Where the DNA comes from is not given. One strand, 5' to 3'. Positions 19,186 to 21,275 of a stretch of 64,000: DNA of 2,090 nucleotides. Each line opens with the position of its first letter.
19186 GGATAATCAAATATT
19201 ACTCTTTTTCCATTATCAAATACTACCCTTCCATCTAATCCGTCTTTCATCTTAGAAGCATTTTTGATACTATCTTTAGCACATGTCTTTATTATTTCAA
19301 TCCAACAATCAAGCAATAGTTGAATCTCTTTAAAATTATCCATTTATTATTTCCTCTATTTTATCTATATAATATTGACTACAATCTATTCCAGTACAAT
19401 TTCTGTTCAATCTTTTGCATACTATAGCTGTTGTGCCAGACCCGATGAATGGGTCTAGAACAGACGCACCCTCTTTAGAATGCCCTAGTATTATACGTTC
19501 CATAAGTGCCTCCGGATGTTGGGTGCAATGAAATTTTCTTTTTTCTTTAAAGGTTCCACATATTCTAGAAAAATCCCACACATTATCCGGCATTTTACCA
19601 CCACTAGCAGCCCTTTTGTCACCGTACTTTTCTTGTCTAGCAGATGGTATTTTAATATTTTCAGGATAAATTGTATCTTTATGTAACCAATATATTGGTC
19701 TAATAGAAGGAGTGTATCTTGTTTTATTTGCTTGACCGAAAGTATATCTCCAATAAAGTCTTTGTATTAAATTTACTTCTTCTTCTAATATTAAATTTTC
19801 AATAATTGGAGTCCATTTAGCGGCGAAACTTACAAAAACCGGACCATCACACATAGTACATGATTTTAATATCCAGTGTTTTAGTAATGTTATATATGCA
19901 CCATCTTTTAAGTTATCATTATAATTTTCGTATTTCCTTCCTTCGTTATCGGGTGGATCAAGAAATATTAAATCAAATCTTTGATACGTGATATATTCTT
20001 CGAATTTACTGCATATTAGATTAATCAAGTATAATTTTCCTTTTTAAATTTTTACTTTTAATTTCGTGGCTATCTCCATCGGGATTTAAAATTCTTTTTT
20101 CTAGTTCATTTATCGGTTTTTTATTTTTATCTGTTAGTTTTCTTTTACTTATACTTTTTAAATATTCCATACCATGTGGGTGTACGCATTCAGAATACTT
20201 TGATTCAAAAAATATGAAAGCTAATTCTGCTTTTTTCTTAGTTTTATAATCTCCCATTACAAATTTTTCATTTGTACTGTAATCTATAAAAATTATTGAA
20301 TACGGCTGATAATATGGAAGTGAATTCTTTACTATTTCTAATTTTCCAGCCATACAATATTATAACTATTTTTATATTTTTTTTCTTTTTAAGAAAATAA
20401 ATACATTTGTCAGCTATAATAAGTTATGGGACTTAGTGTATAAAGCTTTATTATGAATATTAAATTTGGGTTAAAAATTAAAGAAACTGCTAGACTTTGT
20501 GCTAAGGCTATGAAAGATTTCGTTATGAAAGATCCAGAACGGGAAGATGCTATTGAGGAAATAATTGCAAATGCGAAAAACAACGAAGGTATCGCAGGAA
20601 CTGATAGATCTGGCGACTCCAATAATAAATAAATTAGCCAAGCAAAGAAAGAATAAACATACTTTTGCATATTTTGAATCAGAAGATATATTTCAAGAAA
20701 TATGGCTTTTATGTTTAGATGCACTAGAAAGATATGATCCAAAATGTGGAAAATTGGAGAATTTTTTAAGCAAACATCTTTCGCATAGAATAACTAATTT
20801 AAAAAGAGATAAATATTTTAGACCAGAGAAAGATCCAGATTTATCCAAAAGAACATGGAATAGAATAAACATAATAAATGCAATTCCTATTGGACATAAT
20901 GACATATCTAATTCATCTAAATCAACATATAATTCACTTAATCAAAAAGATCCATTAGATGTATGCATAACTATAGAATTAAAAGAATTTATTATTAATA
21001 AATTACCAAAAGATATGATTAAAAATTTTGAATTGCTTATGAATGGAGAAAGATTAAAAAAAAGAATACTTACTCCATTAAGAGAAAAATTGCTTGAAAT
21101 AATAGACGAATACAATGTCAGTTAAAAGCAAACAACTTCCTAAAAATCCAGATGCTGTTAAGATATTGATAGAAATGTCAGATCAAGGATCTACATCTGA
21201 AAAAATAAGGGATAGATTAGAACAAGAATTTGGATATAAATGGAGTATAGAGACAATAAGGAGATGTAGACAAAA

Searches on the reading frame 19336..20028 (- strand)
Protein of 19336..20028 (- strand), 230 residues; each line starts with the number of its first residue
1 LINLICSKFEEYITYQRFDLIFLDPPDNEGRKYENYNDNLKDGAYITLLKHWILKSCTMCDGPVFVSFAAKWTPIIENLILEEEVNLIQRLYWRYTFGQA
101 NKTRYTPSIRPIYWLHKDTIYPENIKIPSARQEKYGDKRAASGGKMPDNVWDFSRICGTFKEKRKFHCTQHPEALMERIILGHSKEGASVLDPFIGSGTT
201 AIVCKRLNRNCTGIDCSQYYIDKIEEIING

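Call 93: search_protein_families(library=pfam, proteins=[window:19336-20028:-], max_evalue=0.01)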
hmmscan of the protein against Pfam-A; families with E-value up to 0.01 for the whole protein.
window:19336-20028:- (230 aa): 3 families
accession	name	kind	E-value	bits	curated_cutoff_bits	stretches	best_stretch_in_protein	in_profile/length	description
PF01555.25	N6_N4_Mtase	-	2.5e-39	135.9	26.7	1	19-225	2-220/221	DNA methylase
PF02086.21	MethyltransfD12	-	0.0011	19.2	22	0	186-228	20-62/253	D12 class N6 adenine-specific DNA methyltransferase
PF03602.21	Cons_hypoth95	-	0.0033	17.5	24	0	15-42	111-138/182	Conserved hypothetical protein 95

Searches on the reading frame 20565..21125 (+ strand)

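Call 93: search_protein_families(library=pfam, proteins=[window:20565-21125:+], max_evalue=0.01)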
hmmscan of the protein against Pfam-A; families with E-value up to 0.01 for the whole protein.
window:20565-21125:+ (186 aa): 1 family
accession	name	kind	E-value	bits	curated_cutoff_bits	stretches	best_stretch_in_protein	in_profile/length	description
PF04542.20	Sigma70_r2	-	8.2e-05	22.8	24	1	37-83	21-68/71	Sigma-70 region 2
